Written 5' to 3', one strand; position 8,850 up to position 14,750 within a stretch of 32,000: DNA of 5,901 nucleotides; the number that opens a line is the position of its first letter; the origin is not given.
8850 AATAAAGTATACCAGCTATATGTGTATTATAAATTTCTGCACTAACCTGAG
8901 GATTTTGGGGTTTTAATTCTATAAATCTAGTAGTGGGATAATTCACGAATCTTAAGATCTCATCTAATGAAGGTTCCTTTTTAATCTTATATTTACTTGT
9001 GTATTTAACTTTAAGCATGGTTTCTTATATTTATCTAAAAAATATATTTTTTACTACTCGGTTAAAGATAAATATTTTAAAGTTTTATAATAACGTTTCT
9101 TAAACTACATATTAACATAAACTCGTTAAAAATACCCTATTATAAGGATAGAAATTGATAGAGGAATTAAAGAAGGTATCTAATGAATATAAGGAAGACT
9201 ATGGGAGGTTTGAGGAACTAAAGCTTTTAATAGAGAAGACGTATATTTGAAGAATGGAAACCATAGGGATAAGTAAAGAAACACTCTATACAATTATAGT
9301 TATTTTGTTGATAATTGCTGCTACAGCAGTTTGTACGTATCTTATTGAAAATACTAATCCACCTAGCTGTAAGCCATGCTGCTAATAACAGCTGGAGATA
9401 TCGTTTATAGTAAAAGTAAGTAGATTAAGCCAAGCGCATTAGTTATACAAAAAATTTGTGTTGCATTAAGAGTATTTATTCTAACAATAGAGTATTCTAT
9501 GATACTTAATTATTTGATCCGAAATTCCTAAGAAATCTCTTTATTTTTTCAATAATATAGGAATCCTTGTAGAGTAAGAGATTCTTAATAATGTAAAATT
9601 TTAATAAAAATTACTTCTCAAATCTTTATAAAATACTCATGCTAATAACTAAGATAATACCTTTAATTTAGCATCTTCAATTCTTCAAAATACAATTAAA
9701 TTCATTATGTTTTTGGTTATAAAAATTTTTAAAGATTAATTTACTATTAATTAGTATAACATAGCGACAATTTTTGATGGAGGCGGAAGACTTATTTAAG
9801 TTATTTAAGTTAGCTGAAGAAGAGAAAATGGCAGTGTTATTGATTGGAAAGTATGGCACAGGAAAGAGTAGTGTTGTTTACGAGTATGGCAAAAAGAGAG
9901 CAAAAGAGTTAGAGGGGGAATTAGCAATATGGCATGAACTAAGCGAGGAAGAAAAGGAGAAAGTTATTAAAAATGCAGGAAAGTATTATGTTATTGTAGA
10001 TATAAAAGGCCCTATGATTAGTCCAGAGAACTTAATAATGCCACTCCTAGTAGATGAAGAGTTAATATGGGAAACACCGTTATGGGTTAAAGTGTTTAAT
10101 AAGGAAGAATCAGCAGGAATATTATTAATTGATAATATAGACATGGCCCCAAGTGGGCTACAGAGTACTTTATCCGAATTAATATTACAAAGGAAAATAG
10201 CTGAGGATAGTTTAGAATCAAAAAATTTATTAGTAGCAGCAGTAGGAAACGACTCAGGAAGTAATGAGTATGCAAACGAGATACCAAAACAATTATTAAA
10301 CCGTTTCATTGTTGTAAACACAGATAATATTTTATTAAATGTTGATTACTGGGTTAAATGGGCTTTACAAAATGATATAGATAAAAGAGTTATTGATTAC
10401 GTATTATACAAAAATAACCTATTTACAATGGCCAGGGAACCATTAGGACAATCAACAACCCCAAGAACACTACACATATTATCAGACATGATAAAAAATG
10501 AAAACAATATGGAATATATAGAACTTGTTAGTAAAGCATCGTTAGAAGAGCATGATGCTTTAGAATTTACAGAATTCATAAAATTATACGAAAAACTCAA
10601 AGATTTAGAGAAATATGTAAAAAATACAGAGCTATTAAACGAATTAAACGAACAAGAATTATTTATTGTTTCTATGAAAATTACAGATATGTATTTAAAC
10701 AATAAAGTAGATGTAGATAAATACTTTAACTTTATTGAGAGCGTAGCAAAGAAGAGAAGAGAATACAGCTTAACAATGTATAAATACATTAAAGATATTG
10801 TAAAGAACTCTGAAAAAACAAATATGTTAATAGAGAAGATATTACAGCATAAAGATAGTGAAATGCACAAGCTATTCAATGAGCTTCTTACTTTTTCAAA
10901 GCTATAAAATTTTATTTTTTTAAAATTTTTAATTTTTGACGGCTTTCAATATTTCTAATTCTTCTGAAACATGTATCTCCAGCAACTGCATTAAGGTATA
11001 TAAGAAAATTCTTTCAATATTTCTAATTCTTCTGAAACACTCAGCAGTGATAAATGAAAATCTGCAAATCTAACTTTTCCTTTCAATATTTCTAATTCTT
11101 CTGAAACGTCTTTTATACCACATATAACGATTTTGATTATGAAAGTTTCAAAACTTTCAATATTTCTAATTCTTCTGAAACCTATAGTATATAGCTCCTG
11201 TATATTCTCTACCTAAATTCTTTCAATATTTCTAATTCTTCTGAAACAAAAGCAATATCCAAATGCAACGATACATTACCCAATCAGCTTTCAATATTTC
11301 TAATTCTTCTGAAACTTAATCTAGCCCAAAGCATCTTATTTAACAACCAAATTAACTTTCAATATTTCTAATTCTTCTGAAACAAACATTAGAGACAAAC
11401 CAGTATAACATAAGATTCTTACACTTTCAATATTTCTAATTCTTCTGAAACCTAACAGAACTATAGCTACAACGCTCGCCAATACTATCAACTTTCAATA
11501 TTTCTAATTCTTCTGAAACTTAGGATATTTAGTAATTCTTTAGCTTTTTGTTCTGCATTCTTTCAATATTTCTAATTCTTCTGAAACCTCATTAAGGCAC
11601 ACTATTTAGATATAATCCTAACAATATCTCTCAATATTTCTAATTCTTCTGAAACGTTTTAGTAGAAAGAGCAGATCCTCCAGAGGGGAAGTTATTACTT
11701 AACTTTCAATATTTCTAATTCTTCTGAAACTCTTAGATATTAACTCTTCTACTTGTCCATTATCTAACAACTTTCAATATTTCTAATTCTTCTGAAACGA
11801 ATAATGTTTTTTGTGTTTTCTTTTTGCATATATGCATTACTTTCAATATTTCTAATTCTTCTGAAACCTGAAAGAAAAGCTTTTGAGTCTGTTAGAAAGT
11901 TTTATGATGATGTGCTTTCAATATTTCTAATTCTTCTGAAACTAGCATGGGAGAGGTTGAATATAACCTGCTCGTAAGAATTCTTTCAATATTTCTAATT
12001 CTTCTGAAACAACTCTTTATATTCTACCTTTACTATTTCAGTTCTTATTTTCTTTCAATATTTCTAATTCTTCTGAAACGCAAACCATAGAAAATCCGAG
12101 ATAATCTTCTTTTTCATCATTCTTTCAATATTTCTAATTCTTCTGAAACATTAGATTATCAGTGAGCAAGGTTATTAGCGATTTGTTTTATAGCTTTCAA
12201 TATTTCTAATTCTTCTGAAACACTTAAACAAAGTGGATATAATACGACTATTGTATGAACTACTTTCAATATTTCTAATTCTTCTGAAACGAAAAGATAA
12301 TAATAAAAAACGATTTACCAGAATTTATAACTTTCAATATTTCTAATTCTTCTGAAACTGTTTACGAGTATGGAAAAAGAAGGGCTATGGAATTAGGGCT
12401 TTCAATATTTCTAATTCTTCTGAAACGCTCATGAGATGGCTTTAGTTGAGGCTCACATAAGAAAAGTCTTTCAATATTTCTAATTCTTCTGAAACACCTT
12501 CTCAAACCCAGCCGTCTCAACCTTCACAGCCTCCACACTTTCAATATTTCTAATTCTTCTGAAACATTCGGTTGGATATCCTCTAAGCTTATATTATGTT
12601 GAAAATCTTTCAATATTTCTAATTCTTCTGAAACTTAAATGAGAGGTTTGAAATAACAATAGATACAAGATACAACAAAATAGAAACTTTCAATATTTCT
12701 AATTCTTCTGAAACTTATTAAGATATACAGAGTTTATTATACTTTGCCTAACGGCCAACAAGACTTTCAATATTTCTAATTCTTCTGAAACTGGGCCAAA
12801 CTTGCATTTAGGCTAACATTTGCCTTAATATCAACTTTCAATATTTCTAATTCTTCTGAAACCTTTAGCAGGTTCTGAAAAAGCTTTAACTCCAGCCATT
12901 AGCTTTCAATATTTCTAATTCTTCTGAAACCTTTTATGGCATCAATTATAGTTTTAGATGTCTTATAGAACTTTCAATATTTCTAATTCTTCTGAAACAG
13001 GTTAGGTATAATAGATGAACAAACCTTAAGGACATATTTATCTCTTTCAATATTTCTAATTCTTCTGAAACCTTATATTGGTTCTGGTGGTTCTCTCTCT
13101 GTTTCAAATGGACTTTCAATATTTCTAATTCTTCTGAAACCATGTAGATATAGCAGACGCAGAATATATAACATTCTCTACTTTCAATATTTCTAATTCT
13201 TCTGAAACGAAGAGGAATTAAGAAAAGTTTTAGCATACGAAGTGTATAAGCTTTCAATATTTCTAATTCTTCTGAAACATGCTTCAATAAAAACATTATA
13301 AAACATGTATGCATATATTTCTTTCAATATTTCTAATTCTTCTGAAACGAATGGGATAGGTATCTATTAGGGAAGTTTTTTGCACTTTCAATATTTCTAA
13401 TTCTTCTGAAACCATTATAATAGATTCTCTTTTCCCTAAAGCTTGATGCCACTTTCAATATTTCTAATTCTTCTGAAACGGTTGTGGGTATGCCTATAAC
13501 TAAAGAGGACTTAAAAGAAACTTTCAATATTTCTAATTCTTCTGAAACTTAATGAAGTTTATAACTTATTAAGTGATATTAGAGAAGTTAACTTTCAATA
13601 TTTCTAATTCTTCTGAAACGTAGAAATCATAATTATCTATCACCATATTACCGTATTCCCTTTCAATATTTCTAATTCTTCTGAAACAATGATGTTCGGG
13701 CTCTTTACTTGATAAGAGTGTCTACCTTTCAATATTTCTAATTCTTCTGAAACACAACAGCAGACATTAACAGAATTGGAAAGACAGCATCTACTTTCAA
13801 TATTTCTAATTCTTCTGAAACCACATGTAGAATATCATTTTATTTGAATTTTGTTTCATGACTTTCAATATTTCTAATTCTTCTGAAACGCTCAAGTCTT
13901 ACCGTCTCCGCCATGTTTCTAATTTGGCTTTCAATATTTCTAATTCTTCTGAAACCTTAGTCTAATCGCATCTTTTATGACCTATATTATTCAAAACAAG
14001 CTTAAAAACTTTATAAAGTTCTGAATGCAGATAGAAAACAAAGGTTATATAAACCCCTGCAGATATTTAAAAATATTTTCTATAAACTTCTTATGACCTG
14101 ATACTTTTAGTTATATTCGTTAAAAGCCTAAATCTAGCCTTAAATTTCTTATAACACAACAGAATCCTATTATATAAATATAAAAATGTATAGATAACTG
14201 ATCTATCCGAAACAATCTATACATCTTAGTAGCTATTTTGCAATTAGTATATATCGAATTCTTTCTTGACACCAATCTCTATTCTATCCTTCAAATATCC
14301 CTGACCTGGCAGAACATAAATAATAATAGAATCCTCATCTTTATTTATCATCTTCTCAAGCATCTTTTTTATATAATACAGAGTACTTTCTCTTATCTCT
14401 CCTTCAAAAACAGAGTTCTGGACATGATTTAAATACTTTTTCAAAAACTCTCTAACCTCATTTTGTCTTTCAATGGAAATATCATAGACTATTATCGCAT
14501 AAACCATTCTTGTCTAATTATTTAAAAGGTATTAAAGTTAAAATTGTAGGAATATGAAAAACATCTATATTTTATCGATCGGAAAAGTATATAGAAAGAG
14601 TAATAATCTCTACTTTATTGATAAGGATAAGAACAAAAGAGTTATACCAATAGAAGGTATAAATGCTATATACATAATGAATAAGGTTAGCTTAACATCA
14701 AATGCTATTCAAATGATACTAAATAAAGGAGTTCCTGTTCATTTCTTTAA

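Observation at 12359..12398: CRISPR spacer is an in-frame, wobble-diverged match to the ATPase gene next to the array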

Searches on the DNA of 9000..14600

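Call 75: search_rna_families(source=window, start=9000, end=14600, threshold=gathering)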
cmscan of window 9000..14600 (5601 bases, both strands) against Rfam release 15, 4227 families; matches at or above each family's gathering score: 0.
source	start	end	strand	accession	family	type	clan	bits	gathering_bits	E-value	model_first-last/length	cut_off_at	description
